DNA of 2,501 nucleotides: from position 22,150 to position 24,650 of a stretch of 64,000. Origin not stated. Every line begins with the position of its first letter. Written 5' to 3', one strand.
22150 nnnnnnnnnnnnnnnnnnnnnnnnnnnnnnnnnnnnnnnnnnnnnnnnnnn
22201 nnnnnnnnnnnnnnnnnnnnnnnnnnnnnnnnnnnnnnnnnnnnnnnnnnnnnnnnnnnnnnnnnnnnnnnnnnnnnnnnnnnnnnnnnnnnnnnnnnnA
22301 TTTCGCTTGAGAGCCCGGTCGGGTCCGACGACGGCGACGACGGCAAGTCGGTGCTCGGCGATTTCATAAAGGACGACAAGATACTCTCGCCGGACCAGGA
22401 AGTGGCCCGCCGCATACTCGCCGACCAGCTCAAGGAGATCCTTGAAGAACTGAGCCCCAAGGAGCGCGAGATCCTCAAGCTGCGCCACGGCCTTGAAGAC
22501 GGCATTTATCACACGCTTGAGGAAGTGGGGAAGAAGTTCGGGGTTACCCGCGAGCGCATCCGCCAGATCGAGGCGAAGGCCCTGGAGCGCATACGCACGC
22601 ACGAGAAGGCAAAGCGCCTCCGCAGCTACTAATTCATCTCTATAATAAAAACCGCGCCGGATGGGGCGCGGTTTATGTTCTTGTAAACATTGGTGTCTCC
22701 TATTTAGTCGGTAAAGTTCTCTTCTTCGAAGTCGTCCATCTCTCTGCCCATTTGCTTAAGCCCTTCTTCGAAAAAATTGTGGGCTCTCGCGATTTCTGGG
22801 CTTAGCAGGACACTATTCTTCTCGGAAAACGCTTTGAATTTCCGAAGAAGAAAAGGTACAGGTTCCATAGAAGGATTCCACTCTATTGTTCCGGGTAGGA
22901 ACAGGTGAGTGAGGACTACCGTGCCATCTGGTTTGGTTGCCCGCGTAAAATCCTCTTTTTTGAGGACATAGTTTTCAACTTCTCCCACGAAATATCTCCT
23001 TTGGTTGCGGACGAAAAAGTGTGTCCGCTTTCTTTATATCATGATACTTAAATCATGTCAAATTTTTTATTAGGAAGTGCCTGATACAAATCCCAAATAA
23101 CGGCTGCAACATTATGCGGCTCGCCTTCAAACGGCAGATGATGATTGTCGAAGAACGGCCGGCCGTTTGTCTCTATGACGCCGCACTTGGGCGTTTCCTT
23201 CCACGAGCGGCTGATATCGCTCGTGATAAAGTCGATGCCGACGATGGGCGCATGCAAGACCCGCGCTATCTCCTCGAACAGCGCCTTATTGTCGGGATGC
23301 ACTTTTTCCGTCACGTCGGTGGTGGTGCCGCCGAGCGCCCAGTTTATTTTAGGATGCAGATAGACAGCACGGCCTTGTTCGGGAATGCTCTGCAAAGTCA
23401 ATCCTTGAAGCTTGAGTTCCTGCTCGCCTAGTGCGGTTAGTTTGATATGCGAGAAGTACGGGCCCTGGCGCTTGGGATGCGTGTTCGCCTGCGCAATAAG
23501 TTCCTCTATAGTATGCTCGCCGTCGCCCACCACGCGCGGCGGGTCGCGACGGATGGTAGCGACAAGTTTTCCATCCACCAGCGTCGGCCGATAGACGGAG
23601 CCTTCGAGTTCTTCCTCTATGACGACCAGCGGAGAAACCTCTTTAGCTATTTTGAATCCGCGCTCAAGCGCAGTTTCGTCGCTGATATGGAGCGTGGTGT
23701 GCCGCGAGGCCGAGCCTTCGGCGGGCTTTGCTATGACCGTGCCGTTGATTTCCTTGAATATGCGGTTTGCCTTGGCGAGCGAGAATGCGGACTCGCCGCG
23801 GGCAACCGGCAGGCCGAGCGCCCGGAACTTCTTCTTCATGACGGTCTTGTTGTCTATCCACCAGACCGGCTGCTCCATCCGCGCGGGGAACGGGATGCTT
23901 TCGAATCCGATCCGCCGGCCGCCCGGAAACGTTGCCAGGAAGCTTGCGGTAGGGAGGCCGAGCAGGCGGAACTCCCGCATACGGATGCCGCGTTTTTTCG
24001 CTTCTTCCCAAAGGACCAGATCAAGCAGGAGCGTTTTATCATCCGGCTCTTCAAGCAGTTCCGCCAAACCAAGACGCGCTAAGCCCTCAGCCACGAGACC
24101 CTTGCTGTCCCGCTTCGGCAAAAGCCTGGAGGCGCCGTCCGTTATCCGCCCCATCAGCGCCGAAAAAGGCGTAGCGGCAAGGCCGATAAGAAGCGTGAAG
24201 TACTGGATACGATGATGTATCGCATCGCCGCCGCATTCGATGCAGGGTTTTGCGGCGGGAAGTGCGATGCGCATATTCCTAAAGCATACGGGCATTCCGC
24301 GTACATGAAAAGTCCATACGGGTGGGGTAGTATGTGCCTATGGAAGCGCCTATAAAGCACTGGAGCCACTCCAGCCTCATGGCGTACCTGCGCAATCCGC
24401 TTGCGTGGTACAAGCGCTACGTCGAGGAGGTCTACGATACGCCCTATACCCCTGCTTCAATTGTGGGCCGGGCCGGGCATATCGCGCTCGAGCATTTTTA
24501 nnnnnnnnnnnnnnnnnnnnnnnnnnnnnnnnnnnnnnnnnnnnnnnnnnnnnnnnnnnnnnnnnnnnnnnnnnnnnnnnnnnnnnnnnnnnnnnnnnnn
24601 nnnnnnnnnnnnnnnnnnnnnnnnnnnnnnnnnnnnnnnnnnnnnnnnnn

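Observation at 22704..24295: Low-GC cassette: CphA-like ATP-grasp ligase lacking the M domain, followed by a small protein with an acidic C-terminus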

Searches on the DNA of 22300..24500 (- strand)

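Call 25: search_rna_families(sources=[L004, L017, L021, L023, L027, L030, L033, L035, L041, L042, L046], threshold=gathering)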
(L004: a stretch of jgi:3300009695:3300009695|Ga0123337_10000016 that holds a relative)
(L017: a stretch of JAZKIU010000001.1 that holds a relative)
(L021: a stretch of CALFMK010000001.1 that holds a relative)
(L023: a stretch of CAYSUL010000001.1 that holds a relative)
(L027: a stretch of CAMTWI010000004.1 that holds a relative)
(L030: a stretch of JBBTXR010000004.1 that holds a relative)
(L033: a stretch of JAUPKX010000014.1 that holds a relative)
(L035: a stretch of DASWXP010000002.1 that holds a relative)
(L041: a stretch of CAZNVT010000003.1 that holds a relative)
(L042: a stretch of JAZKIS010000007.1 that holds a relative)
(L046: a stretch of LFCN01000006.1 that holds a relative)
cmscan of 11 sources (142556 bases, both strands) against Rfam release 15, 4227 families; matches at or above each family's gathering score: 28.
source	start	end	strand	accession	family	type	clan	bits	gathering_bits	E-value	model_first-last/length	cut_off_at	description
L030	2473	2545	-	RF00005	tRNA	Gene; tRNA;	CL00001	68.9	29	1.4e-12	1-71/71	no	tRNA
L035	4303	4375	-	RF00005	tRNA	Gene; tRNA;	CL00001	68.9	29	1.4e-12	1-71/71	no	tRNA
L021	3393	3466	-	RF00005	tRNA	Gene; tRNA;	CL00001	68.7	29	1.6e-12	1-71/71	no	tRNA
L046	3659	3732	-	RF00005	tRNA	Gene; tRNA;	CL00001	68.7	29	1.6e-12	1-71/71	no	tRNA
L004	1769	1842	-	RF00005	tRNA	Gene; tRNA;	CL00001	67.1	29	4.5e-12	1-71/71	no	tRNA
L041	4047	4120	-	RF00005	tRNA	Gene; tRNA;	CL00001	67.1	29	4.5e-12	1-71/71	no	tRNA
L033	4561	4647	+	RF00005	tRNA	Gene; tRNA;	CL00001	60.9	29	2.2e-10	1-71/71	no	tRNA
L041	5893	5979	+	RF00005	tRNA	Gene; tRNA;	CL00001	60.9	29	2.2e-10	1-71/71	no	tRNA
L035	5777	5848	-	RF00005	tRNA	Gene; tRNA;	CL00001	60.8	29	2.3e-10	1-71/71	no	tRNA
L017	5573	5644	-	RF00005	tRNA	Gene; tRNA;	CL00001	60.3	29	3.3e-10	1-71/71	no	tRNA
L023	5565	5636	-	RF00005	tRNA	Gene; tRNA;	CL00001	60.3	29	3.3e-10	1-71/71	no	tRNA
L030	4979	5050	-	RF00005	tRNA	Gene; tRNA;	CL00001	60.3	29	3.3e-10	1-71/71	no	tRNA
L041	5745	5816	-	RF00005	tRNA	Gene; tRNA;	CL00001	59.7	29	4.7e-10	1-71/71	no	tRNA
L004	3478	3549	-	RF00005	tRNA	Gene; tRNA;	CL00001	58.9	29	7.8e-10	1-71/71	no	tRNA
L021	4515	4586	-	RF00005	tRNA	Gene; tRNA;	CL00001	58.9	29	7.8e-10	1-71/71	no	tRNA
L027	3416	3487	-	RF00005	tRNA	Gene; tRNA;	CL00001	58.9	29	7.8e-10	1-71/71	no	tRNA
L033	4416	4487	-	RF00005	tRNA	Gene; tRNA;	CL00001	58.9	29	7.8e-10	1-71/71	no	tRNA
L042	3852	3923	-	RF00005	tRNA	Gene; tRNA;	CL00001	58.9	29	7.8e-10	1-71/71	no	tRNA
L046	4443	4514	-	RF00005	tRNA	Gene; tRNA;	CL00001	58.9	29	7.8e-10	1-71/71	no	tRNA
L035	5922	6008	+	RF00005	tRNA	Gene; tRNA;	CL00001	57.1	29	2.4e-09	1-71/71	no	tRNA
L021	4659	4743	+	RF00005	tRNA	Gene; tRNA;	CL00001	55.6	29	6.5e-09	1-71/71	no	tRNA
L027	4592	4676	+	RF00005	tRNA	Gene; tRNA;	CL00001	55.6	29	6.5e-09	1-71/71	no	tRNA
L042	3998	4082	+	RF00005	tRNA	Gene; tRNA;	CL00001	55.6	29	6.5e-09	1-71/71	no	tRNA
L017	5720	5804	+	RF00005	tRNA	Gene; tRNA;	CL00001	55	29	9.3e-09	1-71/71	no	tRNA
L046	4567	4651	+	RF00005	tRNA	Gene; tRNA;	CL00001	55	29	9.3e-09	1-71/71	no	tRNA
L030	5919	6003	+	RF00005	tRNA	Gene; tRNA;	CL00001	54.8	29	1.1e-08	1-71/71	no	tRNA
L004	3626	3710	+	RF00005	tRNA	Gene; tRNA;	CL00001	53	29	3.4e-08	1-71/71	no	tRNA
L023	5712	5796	+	RF00005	tRNA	Gene; tRNA;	CL00001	52.5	29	4.6e-08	1-71/71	no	tRNA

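Call 81: search_rna_families(source=window, start=22300, end=24500, threshold=evalue, max_evalue=1)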
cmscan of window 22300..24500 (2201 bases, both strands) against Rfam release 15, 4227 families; matches with E-value up to 1: 2.
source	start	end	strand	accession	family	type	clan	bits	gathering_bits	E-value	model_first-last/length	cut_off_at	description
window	22644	22708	-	RF00512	Leu_leader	Cis-reg; leader;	-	19.3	50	0.73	1-148/148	no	Leucine operon leader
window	23201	23226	-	RF01924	mir-2774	Gene; miRNA;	-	17.4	51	0.79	22-47/67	no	mir-2774 microRNA precursor family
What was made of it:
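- Tried and rejected: Rfam at gathering threshold on 11 relatives and at E<=1 on window 22300-24500: only tRNAs and noise (calls 25, 81).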
